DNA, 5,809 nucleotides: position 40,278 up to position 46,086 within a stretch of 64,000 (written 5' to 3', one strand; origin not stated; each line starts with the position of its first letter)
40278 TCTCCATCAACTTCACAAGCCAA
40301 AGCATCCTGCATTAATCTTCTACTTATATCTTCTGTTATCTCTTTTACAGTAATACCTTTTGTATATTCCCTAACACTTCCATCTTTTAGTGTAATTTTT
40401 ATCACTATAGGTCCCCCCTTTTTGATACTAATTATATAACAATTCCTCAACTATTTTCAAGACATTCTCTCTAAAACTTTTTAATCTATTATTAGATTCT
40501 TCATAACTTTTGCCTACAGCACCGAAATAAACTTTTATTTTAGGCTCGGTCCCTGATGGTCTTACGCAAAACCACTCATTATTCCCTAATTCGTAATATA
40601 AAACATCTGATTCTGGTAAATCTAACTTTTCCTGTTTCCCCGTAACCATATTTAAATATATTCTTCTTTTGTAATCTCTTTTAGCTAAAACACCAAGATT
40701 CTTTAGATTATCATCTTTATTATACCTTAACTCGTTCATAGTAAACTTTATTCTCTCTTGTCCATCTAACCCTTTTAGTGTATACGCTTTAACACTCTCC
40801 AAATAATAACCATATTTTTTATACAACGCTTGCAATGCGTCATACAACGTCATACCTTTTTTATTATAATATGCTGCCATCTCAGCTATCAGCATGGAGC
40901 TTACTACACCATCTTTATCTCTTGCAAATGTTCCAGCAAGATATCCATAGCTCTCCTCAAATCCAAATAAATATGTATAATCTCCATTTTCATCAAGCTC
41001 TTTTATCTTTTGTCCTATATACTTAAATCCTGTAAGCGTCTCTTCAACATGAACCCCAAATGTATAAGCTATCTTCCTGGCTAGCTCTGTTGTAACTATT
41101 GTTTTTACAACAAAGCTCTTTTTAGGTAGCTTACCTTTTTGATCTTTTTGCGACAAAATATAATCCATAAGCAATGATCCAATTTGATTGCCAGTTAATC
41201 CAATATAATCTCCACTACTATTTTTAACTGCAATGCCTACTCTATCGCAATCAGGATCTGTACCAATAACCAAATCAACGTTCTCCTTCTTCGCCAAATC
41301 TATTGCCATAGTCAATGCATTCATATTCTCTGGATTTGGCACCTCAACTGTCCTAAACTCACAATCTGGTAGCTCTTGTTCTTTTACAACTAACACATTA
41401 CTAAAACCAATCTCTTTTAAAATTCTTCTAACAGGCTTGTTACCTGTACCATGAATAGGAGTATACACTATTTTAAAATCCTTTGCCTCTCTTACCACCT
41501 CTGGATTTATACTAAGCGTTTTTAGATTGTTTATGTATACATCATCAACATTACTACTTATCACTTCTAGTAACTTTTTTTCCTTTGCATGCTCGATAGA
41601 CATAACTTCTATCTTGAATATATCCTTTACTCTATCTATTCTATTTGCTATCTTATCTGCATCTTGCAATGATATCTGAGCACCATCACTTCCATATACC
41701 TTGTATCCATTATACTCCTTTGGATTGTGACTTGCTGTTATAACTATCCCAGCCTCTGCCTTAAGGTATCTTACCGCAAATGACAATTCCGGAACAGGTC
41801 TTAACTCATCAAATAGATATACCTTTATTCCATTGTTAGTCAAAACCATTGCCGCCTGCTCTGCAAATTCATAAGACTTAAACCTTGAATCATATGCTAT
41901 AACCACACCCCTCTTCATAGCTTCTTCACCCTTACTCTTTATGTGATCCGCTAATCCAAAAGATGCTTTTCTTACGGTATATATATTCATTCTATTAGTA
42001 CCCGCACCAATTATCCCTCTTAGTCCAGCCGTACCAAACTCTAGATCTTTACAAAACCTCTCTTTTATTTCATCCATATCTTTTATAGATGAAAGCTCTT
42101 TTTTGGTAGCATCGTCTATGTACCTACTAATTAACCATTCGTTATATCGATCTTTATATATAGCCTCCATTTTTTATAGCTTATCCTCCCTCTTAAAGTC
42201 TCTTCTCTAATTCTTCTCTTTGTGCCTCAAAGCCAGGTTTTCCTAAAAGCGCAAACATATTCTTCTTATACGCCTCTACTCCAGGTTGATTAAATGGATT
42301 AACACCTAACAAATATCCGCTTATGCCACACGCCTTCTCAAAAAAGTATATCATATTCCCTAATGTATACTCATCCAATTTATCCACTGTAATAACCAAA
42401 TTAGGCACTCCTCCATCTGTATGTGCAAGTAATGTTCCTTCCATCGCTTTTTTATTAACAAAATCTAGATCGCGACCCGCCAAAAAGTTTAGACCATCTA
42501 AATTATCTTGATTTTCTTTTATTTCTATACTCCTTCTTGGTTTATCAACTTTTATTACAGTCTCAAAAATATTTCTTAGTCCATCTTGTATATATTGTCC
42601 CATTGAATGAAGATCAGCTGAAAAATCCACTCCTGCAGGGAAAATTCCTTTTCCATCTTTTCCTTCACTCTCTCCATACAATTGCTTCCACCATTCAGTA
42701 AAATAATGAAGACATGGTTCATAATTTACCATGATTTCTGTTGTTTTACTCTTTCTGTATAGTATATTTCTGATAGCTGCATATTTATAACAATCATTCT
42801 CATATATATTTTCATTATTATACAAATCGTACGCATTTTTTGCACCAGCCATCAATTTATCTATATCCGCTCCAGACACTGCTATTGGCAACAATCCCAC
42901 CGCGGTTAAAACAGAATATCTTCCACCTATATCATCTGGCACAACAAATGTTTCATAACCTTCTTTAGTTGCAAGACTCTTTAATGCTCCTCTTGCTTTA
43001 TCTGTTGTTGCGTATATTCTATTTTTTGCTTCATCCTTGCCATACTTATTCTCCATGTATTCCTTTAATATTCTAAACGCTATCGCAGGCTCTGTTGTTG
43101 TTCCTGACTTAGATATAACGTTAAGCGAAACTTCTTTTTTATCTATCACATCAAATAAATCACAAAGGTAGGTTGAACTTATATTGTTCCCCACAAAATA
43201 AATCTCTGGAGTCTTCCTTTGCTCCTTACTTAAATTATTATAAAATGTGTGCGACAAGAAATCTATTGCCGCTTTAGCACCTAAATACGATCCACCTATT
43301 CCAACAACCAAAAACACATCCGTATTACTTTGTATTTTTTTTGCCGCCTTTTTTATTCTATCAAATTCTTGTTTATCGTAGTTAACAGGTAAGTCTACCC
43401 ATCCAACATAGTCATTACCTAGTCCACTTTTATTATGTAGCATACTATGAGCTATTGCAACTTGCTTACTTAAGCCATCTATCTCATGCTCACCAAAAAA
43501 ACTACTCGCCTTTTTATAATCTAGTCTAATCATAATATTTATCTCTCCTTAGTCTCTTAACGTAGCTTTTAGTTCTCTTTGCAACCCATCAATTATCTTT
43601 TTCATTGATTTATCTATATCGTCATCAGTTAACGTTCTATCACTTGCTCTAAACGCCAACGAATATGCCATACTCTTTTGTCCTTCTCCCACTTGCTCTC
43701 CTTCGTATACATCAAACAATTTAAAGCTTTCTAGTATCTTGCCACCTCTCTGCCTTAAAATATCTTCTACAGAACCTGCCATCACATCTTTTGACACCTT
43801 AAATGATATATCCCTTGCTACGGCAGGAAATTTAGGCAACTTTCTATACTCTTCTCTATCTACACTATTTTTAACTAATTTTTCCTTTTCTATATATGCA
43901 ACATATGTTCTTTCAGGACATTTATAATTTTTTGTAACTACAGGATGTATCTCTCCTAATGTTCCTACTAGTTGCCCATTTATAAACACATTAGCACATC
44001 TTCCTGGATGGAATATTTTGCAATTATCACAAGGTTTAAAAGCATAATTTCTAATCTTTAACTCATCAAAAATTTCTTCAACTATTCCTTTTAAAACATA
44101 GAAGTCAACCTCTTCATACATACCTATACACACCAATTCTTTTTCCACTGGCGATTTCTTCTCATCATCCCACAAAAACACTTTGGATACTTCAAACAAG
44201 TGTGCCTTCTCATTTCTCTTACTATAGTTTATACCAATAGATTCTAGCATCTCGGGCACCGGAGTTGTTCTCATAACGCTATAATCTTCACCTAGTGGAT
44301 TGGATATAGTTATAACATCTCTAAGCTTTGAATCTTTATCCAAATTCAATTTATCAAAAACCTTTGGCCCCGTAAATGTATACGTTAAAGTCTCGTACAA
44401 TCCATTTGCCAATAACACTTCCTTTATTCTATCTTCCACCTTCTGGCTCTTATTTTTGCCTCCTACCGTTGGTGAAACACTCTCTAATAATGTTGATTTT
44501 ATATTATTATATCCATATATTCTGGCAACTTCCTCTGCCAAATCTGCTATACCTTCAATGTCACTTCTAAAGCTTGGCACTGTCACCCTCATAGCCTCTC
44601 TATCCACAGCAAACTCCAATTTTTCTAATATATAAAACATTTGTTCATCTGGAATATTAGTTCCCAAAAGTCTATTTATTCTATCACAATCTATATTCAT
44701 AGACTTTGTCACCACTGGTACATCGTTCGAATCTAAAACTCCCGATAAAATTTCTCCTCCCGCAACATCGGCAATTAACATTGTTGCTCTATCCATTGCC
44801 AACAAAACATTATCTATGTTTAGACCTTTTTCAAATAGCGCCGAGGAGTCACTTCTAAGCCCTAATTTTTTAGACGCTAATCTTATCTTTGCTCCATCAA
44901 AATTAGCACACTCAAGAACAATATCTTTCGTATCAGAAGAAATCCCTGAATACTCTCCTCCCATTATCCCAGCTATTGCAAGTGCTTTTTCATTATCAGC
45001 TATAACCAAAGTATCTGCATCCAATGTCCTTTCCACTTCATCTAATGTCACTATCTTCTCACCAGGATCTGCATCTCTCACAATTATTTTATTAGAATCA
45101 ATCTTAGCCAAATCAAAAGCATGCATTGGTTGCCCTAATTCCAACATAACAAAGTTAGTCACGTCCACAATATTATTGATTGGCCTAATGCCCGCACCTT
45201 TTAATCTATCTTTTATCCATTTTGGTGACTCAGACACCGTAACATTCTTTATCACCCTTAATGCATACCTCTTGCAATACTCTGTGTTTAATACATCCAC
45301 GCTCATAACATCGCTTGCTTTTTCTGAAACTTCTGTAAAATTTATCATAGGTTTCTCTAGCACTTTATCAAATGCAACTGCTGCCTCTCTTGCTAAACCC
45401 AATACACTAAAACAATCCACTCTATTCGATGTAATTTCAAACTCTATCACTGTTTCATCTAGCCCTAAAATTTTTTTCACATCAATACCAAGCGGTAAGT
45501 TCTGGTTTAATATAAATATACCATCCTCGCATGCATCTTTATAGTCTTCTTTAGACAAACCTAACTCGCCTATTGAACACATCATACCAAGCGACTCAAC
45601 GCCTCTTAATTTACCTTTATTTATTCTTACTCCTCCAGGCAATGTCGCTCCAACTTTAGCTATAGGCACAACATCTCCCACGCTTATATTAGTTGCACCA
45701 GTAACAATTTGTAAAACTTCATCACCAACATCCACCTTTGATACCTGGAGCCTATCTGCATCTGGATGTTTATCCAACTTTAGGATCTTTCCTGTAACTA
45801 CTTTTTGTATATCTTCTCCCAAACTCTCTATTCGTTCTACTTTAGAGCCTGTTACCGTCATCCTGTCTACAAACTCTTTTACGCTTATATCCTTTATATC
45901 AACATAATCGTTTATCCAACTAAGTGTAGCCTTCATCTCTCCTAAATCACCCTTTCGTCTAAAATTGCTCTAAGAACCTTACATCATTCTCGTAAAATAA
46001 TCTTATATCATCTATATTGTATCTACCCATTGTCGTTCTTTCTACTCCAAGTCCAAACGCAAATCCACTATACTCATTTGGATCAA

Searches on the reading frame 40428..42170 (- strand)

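Call 67: search_protein_families(library=pfam, proteins=[window:40428-42170:-], max_evalue=0.00001)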
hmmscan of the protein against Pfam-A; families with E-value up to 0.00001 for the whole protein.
window:40428-42170:- (580 aa): 4 families
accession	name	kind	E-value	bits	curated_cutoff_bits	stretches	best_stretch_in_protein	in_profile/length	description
PF02878.22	PGM_PMM_I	-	1.3e-43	148.4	22.5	1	44-181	3-134/138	Phosphoglucomutase/phosphomannomutase, alpha/beta/alpha domain I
PF02879.22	PGM_PMM_II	-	6.8e-24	84.8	29.3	1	211-314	2-99/103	Phosphoglucomutase/phosphomannomutase, alpha/beta/alpha domain II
PF02880.22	PGM_PMM_III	-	2.6e-23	82.8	20.7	1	327-453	2-115/115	Phosphoglucomutase/phosphomannomutase, alpha/beta/alpha domain III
PF00408.26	PGM_PMM_IV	-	3.8e-06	27.3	23.1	0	520-552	22-53/68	Phosphoglucomutase/phosphomannomutase, C-terminal domain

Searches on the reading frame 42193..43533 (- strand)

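Call 67: search_protein_families(library=pfam, proteins=[window:42193-43533:-], max_evalue=0.00001)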
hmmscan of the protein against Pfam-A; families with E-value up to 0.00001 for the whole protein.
window:42193-43533:- (446 aa): 1 family
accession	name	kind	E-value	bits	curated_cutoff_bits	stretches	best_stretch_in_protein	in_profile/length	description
PF00342.24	PGI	-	3.6e-25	89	22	1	71-424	97-460/486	Phosphoglucose isomerase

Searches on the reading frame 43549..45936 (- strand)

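Call 67: search_protein_families(library=pfam, proteins=[window:43549-45936:-], max_evalue=0.00001)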
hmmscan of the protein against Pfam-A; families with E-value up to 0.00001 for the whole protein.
window:43549-45936:- (795 aa): 5 families
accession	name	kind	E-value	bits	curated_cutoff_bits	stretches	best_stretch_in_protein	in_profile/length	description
PF03483.22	B3_4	-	2.1e-68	229.8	29.3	1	221-393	2-174/174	B3/4 domain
PF17759.6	tRNA_synthFbeta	-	1.2e-59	201.8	22.4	1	486-682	7-212/214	Phenylalanyl tRNA synthetase beta chain CLM domain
PF03147.19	FDX-ACB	-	4.4e-30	104.4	31.1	1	701-794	1-94/94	Ferredoxin-fold anticodon binding domain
PF03484.21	B5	-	1.9e-22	79.7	28.6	1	414-476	2-67/67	tRNA synthetase B5 domain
PF01588.26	tRNA_bind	-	9.4e-17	61.3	27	1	46-130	1-80/96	Putative tRNA binding domain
